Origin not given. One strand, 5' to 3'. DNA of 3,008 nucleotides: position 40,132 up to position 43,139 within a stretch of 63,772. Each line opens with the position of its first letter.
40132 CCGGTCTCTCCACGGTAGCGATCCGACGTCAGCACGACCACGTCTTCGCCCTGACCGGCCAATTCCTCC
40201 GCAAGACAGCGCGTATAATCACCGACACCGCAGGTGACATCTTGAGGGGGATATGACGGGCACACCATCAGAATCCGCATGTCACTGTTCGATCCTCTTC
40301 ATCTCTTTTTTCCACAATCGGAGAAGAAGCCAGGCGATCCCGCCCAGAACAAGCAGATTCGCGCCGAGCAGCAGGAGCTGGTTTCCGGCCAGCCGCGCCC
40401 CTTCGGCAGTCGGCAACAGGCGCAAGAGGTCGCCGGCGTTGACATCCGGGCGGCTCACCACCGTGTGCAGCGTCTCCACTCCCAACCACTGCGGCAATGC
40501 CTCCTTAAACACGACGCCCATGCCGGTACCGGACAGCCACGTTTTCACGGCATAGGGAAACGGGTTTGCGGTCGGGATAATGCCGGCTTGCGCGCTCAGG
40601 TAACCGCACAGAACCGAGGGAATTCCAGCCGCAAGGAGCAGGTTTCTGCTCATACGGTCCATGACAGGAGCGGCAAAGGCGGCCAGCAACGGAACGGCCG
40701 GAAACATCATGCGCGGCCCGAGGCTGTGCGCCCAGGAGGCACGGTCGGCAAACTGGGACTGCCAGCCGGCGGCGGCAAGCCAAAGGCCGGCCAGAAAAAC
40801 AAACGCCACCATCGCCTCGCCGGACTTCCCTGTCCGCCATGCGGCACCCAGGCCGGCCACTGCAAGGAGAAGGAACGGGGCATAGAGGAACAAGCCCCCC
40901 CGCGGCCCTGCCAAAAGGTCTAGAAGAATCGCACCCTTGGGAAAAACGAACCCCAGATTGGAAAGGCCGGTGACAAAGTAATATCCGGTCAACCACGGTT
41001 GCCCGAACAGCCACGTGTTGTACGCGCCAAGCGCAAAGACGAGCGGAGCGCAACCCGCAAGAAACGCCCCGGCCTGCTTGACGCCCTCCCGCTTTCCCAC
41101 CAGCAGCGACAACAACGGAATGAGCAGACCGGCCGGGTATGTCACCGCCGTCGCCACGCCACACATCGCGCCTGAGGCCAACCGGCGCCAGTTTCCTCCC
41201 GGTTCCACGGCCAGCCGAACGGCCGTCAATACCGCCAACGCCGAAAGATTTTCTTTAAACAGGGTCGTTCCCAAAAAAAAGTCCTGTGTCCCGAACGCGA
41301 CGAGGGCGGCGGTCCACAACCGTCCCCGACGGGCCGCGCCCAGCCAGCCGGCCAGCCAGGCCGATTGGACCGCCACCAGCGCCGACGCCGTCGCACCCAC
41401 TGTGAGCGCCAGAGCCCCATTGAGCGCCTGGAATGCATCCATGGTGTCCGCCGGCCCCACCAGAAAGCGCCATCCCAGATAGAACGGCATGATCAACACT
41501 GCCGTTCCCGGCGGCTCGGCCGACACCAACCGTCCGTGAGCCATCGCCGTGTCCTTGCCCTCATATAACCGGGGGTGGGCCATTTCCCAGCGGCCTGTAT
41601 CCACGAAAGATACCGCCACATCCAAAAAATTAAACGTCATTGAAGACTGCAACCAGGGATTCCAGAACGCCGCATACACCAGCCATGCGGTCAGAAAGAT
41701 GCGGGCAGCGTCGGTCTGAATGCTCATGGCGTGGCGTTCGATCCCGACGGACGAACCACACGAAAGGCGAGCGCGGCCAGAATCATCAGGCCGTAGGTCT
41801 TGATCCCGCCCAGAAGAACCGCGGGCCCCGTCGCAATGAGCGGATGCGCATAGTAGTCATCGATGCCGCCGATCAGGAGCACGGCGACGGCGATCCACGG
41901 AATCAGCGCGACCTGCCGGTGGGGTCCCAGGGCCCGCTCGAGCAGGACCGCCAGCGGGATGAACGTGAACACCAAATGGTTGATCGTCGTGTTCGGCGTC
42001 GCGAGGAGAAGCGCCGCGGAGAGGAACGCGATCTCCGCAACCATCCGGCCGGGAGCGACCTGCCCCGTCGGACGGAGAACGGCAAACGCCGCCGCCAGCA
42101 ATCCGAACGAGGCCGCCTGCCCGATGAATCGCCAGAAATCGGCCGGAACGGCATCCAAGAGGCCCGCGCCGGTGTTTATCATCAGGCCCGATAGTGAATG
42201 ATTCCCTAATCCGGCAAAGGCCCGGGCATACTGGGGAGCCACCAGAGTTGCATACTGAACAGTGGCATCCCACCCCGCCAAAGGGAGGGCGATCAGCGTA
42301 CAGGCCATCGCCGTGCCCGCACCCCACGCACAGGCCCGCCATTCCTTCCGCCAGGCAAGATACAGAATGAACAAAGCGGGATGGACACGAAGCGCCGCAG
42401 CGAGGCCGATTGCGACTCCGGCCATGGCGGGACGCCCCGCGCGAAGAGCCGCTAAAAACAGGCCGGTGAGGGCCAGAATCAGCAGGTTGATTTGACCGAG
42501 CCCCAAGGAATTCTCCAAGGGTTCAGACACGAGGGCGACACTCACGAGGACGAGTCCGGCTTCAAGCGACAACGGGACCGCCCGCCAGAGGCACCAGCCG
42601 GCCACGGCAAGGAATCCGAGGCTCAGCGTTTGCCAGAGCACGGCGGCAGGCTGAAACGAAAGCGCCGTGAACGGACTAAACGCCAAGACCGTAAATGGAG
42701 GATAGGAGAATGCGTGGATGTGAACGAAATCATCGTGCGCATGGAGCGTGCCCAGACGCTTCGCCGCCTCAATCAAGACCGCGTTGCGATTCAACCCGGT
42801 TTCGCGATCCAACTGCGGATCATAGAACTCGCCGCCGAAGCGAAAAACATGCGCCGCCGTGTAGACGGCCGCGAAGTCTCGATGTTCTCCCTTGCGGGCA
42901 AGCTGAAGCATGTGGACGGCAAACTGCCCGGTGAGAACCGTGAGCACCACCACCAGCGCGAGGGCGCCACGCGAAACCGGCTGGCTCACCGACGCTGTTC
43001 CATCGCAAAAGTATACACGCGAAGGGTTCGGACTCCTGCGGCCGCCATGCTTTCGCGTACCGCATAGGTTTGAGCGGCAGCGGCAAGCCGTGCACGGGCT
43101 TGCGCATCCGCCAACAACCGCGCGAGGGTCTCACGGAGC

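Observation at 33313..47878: Candidate new system: lipid-donor-based periplasmic decoration and methylation module embedded in a Wzy-type locus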

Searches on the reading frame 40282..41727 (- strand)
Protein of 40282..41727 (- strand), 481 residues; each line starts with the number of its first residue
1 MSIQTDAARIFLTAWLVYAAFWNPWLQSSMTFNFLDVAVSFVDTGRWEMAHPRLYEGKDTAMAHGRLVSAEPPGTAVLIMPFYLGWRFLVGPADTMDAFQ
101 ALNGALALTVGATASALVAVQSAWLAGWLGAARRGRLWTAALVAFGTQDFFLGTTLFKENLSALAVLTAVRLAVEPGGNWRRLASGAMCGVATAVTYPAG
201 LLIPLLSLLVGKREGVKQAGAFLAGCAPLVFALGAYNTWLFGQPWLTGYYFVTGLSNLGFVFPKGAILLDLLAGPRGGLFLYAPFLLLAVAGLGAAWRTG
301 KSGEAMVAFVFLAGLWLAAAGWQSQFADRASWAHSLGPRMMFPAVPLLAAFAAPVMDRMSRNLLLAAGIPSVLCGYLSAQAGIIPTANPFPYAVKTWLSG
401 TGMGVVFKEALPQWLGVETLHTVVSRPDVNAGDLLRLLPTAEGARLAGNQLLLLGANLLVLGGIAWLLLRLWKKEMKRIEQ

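Call 3: search_protein_families(library=pfam, proteins=[window:40282-41727:-], max_evalue=0.01)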
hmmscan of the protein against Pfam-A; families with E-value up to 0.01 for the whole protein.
window:40282-41727:- (481 aa): 0 families

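Call 12: search_solved_structures(query=window:40282-41727:-, max_evalue=10)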
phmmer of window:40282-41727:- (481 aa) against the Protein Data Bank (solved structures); distinct sequences matched with E-value up to 10: 0.
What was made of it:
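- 40282..41727 (-): 481-aa polytopic membrane protein: a GT-C-fold glycosyltransferase of a family absent from Pfam. No Pfam or PDB sequence hit (calls 3, 12).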

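Call 21: find_homologous_proteins(query=window:40282-41727:-, max_evalue=0.001)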
Query window:40282-41727:- (481 aa): 136 proteins with E <= 0.001 among 8000 candidates; the best 120 are listed.
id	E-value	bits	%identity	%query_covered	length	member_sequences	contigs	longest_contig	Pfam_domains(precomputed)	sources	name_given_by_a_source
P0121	1.2e-276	936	89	100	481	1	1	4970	-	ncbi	-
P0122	5.3e-242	822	77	100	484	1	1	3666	-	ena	-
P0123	1.6e-196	672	66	100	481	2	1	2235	-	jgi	jgi:hypothetical protein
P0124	4.9e-196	670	65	98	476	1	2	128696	-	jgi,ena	-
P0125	8.0e-194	663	65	98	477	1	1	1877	-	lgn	-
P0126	1.3e-192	659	68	96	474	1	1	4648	-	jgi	jgi:hypothetical protein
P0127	2.6e-192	658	64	100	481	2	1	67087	-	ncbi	-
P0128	6.0e-191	654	65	99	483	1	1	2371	-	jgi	jgi:hypothetical protein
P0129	1.9e-189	649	63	99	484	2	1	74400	-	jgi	-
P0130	2.2e-189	648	64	99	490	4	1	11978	-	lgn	-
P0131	3.4e-187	641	63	100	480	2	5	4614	-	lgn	-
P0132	1.6e-183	629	62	100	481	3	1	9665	-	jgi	jgi:hypothetical protein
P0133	7.9e-183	627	61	98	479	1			-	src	-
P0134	1.4e-182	626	60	99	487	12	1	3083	-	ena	-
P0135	2.0e-182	625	61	100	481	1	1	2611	-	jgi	jgi:hypothetical protein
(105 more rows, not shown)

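Call 30: predict_structure(alignment_id=A2)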
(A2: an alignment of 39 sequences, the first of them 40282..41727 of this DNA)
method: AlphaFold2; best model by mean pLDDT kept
length: 481 residues; sequences in the alignment: 39
mean_pLDDT: 92.2   pTM: 0.92
mean pLDDT of the five models: 92.2, 90.1, 88.9, 88.8, 87.1
residues with pLDDT >= 90: 388; 70-90: 73; 50-70: 13; < 50: 7
segments of 3 or more residues with pLDDT < 50: 476-481
pLDDT, mean of each block of 10 residues (from residue 1): 79 97 92 97 96 92 91 96 98 96 97 98 97 96 97 95 98 95 98 96 98 97 98 95 86 68 91 91 96 95 97 95 83 79 97 96 94 95 83 91 93 94 86 90 95 97 93 57 35
secondary structure, 60 per line:
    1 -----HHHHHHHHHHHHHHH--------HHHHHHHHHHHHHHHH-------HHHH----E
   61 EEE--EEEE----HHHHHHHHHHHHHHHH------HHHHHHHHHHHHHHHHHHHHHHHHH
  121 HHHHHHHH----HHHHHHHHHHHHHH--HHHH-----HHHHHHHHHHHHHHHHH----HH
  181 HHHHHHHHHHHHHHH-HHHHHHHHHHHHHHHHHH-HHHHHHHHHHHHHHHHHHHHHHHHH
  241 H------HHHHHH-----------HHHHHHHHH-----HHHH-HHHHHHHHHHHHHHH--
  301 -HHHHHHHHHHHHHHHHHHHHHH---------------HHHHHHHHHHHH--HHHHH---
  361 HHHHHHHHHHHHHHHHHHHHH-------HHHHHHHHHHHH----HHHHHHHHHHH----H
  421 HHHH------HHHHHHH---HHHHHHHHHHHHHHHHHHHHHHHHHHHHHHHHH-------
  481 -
elements in order: H6-20 H29-44 H52-55 E60-63 E66-69 H74-89 H96-128 H133-146 H149-152 H158-174 H179-195 H197-214 H216-241 H248-253 H265-273 H279-282 H284-298 H302-323 H339-350 H353-357 H361-381 H389-400 H405-415 H420-424 H431-437 H441-473
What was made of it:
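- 40282..41727 (-): AF2 pLDDT 92, pTM 0.92 (call 30).
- On GT-C fold (481-aa protein): AF2 pLDDT 92 (call 30).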

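Call 33: fold_search(model_id=the predicted structure, library=pdb)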
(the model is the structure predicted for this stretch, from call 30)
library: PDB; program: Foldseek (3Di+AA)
matches with E <= 10: 232; with E <= 0.001: 3
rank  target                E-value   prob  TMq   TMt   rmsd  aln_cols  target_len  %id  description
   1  5f15                  7.8e-05  1.00  0.48  0.43  11.7       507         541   16  Crystal Structure of ArnT from Cupriavidus metallidurans bound to Undecaprenyl phosphate (released 2016-02-17)
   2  5ezm                  9.9e-05  1.00  0.50  0.45  11.4       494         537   16  Crystal Structure of ArnT from Cupriavidus metallidurans in the apo state (released 2016-02-17)
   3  9i5k_A                5.4e-04  1.00  0.41  0.40  10.7       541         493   12  Structure of the Chaetomium thermophilum Pmt4 homodimer (C2 symmetry) (released 2025-12-24)
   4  9s6s_A                5.8e-03  1.00  0.46  0.41   9.4       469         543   13  Ternary cryo-EM structure of human ALG9 with Dol25-PP-GlcNAc2Man6, Dol25-P-Man and Fab (released 2026-03-18)
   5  9s6u_A                6.5e-03  1.00  0.47  0.43   7.3       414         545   14  Ternary cryo-EM structure of human ALG9 with Dol25-PP-GlcNAc2Man8, Dol25-P-Man and Fab (released 2026-03-18)
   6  9s6r_A                7.4e-03  1.00  0.35  0.41  14.9       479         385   12  Ternary cryo-EM structure of yeast ALG3 with Dol25-PP-GlcNAc2Man5, Dol25-P-Man, and Fab (released 2026-03-18)
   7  9dm5                  8.0e-03  1.00  0.39  0.47  12.7       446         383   17  Product-Bound mannosyltransferase PimE (released 2025-06-25)
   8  9ub7_B                1.6e-02  1.00  0.39  0.46  14.4       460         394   13  Structure of glycosylphosphatidylinositol transamidase,state 1 (released 2026-04-08)
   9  7zlg_A                1.6e-02  1.00  0.42  0.32  12.7       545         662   11  Cryo-EM structure of C-mannosyltransferase CeDPY19, in complex with acceptor peptide and bound to CMT2-Fab and anti-Fa (released 2023-01-11)
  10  8agb_A                1.9e-02  1.00  0.44  0.35  14.7       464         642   11  Structure of yeast oligosaccharylransferase complex with lipid-linked oligosaccharide bound (released 2022-12-07)
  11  5ogl_A                2.2e-02  1.00  0.43  0.32   9.6       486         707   12  Structure of bacterial oligosaccharyltransferase PglB in complex with an acceptor peptide and an lipid-linked oligosac (released 2017-10-25)
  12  7oci_F                2.2e-02  1.00  0.38  0.30  16.1       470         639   12  Cryo-EM structure of yeast Ost6p containing oligosaccharyltransferase complex (released 2022-02-16)
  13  6snh_X                2.3e-02  1.00  0.43  0.43  14.0       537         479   13  Cryo-EM structure of yeast ALG6 in complex with 6AG9 Fab and Dol25-P-Glc (released 2020-03-11)
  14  6p25_B                3.1e-02  1.00  0.32  0.23   5.6       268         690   15  Structure of S. cerevisiae protein O-mannosyltransferase Pmt1-Pmt2 complex bound to the sugar donor and a peptide acce (released 2019-07-10)
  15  6ezn_F                3.5e-02  1.00  0.39  0.31  13.2       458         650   12  Cryo-EM structure of the yeast oligosaccharyltransferase (OST) complex (released 2018-01-17)
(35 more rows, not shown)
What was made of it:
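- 40282..41727 (-): Foldseek top 25 are all GT-C: ArnT 7.8e-5, Pmt4, ALG9, ALG3, PimE, PglB (call 33).
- On Three-component periplasmic glycosylation system: A third GT-C is assigned by AF2 plus Foldseek (calls 30, 33).
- On GT-C fold (481-aa protein): The 25 best Foldseek matches are all GT-C, with probability about 1 and TM-scores of 0.29-0.50 normalised to the query (call 33).
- Closest known: Rhizobial RgtE. Same: ArnT is the closest solved fold to the 481-aa protein (call 33).
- Checked: Its AlphaFold model (pLDDT 92, call 30) has GT-C enzymes as all of its top 25 Foldseek PDB matches (call 33).
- The third GT-C rests on structure (calls 30, 33). The closest structural matches of the 481-aa GT-C are ArnT (lipid A) and Pmt4 (protein O-mannosylation) (call 33).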

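Call 34: search_protein_representatives(alignment_id=A2)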
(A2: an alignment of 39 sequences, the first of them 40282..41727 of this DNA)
Query: 39 sequences, 486 profile positions. Proteins with E-value up to 0.001 (for the whole library): 6724; up to 1e-10: 2691; up to 1e-30: 56. The best 150 are listed.
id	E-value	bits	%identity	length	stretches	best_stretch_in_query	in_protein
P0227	9.2e-204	694.1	-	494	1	5-481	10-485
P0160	1.3e-195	667.3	-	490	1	5-477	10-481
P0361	3.9e-162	556.8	-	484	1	5-482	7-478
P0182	1.2e-159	548.7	-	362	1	77-437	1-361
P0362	2.0e-152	524.8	-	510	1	6-477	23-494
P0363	1.2e-150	518.9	-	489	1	7-484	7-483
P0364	6.7e-118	410.9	-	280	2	291-446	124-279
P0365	4.5e-111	388.4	-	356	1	4-282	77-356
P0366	1.7e-110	386.5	-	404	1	171-429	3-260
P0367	1.6e-95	337.1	-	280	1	207-478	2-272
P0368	7.0e-83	295.4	-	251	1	4-197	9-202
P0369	5.6e-79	282.6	-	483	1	8-477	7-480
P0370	1.1e-77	278.3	-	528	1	5-474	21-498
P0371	1.5e-74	268.0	-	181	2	344-427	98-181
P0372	7.3e-72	259.1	-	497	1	9-475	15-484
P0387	2.5e-53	197.9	-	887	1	7-477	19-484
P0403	7.5e-35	137.0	-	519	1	59-378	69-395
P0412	3.6e-31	124.9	-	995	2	59-381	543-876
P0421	1.4e-29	119.6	-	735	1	61-386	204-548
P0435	4.8e-28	114.6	-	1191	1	58-391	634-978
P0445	3.1e-27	111.9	-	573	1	58-381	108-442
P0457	1.8e-26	109.4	-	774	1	58-377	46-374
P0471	7.3e-26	107.4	-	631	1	36-375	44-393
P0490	1.7e-25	106.2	-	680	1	58-375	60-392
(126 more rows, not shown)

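Call 35: search_protein_families(library=pfam, proteins=[P0369, P0387, P0403, P0412, P0421, P0435, P0445, P0457, P0471, P0490], max_evalue=0.001)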
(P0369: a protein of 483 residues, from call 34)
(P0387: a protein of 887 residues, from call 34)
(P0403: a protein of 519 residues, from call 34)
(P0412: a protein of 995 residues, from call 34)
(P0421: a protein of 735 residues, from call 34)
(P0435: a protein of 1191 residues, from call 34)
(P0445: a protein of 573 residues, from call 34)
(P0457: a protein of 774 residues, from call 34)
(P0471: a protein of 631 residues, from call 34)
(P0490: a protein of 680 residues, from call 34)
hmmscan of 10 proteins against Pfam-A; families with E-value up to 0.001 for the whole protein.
P0369 (483 aa): 0 families

P0387 (887 aa): 5 families
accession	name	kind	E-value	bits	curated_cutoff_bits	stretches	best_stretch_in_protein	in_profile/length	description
PF13489.12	Methyltransf_23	-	1.7e-15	57.6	27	1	635-813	5-160/164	Methyltransferase domain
PF08241.18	Methyltransf_11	-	2e-15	57.6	21.2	1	655-744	1-94/95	Methyltransferase domain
PF13649.12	Methyltransf_25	-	1.4e-10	42.2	27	1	655-741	2-97/97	Methyltransferase domain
PF08242.18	Methyltransf_12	-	8.9e-07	30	30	1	655-742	1-97/98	Methyltransferase domain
PF13847.12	Methyltransf_31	-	0.00046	20.3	27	1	654-749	7-113/145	Methyltransferase domain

P0403 (519 aa): 0 families

P0412 (995 aa): 1 family
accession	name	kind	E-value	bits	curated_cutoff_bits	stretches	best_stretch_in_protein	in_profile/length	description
PF13231.12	PMT_2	-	5.3e-07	30.4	26.1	1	577-717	15-153/160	Dolichyl-phosphate-mannose-protein mannosyltransferase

P0421 (735 aa): 0 families

P0435 (1191 aa): 0 families

P0445 (573 aa): 0 families

P0457 (774 aa): 0 families

P0471 (631 aa): 0 families

P0490 (680 aa): 0 families
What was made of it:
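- A distant relative of the new GT-C is itself fused to a methyltransferase (calls 34, 35).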

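Call 46: search_protein_families(library=ncbifam, proteins=[window:40282-41727:-], max_evalue=0.001)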
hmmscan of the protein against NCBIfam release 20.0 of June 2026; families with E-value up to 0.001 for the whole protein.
window:40282-41727:- (481 aa): 1 family
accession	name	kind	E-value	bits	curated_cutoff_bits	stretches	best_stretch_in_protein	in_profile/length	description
NF047440.1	LA3751_2_3_fam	subfamily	1.8e-05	23.8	200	1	198-362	199-360/460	LA_3751/LA_3752 family putative glycosyltransferase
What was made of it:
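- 40282..41727 (-): Weak NCBIfam LA_3751/LA_3752 hit (call 46).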

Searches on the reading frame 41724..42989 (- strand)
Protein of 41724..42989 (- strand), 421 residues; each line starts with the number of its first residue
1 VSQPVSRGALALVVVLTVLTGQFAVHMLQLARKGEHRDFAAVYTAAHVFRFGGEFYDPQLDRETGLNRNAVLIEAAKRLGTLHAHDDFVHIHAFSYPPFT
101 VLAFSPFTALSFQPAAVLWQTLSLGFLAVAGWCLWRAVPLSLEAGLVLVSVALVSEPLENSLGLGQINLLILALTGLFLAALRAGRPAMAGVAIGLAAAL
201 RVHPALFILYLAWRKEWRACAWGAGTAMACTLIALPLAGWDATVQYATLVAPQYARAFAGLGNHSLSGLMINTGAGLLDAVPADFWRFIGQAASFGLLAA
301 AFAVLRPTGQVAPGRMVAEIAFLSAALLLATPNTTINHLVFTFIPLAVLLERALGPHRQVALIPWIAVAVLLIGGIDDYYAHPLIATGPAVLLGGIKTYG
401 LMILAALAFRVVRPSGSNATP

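Call 3: search_protein_families(library=pfam, proteins=[window:41724-42989:-], max_evalue=0.01)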
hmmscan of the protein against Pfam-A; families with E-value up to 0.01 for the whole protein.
window:41724-42989:- (421 aa): 1 family
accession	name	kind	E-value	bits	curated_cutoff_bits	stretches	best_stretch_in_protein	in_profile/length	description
PF09594.16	GT87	-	5.6e-35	121.6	25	1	94-331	1-236/237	Glycosyltransferase family 87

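Call 13: search_solved_structures(query=window:41724-42989:-, max_evalue=1, show_alignments=1)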
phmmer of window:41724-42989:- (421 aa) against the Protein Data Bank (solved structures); distinct sequences matched with E-value up to 1: 1.
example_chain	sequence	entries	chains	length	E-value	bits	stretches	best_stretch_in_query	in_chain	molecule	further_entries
9dm5_A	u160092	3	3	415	1.3e-06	31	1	93-250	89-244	Mannosyltransferase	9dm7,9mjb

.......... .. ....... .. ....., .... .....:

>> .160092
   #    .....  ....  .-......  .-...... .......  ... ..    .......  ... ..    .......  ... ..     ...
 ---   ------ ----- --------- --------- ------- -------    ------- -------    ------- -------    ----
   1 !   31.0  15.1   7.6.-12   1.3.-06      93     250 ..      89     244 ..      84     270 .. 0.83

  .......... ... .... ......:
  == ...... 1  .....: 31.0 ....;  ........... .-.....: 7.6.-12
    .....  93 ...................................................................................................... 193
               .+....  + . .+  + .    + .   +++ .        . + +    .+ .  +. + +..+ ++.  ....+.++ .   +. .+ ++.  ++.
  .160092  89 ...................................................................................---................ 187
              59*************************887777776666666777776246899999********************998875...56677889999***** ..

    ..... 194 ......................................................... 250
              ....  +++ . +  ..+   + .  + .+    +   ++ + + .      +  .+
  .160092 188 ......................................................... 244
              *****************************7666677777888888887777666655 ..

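Call 46: search_protein_families(library=ncbifam, proteins=[window:41724-42989:-], max_evalue=0.001)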
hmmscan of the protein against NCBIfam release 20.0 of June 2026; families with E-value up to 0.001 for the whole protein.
window:41724-42989:- (421 aa): 1 family
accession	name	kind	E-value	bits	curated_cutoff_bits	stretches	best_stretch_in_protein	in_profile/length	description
NF009915.0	PRK13375.1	equivalog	7.7e-15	54.4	413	1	93-268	93-269/425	mannosyltransferase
